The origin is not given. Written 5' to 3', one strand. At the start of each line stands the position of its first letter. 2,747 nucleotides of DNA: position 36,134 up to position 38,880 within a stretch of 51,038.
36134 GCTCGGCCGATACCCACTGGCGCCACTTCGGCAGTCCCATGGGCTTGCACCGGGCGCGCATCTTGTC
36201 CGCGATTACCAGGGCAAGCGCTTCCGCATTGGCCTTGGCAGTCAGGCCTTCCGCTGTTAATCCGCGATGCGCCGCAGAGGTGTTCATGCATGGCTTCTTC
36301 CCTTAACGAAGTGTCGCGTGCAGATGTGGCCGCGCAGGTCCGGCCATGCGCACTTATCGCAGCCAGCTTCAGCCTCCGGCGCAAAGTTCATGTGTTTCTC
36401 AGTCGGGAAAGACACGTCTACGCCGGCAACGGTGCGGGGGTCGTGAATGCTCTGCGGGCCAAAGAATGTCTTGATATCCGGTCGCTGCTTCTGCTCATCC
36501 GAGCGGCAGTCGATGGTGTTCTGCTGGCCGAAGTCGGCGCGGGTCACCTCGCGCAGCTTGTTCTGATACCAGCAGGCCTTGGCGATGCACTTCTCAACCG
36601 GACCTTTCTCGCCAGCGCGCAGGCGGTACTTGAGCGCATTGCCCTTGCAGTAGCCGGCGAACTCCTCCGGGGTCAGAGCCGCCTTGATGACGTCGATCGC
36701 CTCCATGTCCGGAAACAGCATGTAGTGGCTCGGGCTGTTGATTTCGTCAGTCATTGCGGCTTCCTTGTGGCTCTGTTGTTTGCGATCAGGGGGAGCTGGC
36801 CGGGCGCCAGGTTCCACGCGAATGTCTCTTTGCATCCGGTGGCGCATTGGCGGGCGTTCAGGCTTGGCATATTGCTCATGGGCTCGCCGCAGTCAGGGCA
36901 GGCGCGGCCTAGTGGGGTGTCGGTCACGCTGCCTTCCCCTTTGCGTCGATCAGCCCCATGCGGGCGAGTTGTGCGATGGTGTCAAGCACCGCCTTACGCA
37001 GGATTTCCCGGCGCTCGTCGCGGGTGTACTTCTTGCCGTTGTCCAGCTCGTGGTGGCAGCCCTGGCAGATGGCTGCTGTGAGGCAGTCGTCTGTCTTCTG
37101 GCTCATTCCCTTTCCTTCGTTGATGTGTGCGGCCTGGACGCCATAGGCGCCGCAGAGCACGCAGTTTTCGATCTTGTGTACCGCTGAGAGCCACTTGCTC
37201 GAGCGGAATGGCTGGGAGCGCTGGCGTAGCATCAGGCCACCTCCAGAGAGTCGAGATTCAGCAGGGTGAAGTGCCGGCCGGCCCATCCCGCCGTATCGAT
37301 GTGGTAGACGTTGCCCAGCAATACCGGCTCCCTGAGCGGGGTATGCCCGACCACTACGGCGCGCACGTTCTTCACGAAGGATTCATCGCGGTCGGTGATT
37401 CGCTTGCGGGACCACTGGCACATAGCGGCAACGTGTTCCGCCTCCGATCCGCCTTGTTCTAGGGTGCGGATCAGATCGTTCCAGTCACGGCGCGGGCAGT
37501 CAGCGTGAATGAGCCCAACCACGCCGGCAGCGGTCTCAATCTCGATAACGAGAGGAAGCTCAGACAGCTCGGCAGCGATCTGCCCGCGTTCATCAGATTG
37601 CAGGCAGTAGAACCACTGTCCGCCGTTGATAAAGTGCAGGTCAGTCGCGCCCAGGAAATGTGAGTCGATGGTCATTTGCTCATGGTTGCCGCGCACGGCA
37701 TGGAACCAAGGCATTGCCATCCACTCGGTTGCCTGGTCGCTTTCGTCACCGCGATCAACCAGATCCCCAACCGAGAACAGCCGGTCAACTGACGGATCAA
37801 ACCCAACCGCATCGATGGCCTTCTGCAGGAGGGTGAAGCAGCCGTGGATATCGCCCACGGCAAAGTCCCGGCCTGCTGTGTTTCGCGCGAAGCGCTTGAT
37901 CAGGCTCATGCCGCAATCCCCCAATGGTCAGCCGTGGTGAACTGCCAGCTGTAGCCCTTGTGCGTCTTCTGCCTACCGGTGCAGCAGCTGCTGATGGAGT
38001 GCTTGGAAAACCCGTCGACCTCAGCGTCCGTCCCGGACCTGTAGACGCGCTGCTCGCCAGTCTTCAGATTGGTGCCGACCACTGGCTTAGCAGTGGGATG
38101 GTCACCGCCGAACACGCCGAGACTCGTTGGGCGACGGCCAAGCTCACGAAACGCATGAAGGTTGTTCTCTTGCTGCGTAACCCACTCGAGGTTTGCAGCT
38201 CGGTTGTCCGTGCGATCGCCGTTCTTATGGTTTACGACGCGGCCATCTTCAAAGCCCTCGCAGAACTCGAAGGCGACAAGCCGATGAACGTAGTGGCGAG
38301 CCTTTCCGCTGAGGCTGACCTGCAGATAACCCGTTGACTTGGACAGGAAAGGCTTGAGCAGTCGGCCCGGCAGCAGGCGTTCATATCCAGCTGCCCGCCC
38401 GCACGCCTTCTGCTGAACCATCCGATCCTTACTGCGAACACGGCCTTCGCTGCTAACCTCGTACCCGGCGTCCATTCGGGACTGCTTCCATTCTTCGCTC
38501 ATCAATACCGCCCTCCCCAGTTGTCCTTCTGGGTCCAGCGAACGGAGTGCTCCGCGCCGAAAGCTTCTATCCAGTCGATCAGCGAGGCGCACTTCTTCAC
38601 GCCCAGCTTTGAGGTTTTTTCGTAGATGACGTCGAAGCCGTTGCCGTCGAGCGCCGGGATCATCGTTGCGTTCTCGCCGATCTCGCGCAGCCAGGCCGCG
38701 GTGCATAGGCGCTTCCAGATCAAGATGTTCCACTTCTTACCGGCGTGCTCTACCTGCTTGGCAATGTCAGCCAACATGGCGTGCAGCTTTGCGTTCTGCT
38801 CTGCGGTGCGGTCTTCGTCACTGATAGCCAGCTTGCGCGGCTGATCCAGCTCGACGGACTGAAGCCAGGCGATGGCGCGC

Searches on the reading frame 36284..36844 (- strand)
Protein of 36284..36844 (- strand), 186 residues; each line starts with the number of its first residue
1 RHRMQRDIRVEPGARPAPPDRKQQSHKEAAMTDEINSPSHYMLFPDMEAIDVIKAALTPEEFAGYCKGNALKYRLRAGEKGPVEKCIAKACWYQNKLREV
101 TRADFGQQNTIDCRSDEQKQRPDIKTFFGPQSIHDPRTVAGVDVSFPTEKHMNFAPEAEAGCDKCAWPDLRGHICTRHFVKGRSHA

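Call 80: search_protein_families(library=pfam, proteins=[window:36284-36844:-], max_evalue=0.001)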
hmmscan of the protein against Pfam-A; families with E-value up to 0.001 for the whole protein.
window:36284-36844:- (186 aa): 1 family
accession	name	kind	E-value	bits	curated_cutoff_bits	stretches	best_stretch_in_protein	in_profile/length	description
PF11753.13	DUF3310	-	2.9e-17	62.9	24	1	35-94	1-59/60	Protein of unknwon function (DUF3310)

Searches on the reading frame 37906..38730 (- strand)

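Call 34: search_protein_families(library=pfam, proteins=[window:37906-38730:-], max_evalue=0.001)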
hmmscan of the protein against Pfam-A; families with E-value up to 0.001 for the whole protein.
window:37906-38730:- (274 aa): 3 families
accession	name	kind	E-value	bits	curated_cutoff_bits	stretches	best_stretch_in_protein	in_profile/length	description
PF07463.16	NUMOD4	-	1.6e-12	47.8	23.4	1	79-141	1-49/49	NUMOD4 motif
PF13392.12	HNH_3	-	3.5e-12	46.2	24.8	1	146-190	1-45/46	HNH endonuclease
PF22083.2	I-HmuI_NUMOD-like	-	5.6e-05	23.1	27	1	224-261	6-44/46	DNA endonuclease I-HmuI-like, NUMOD-like domain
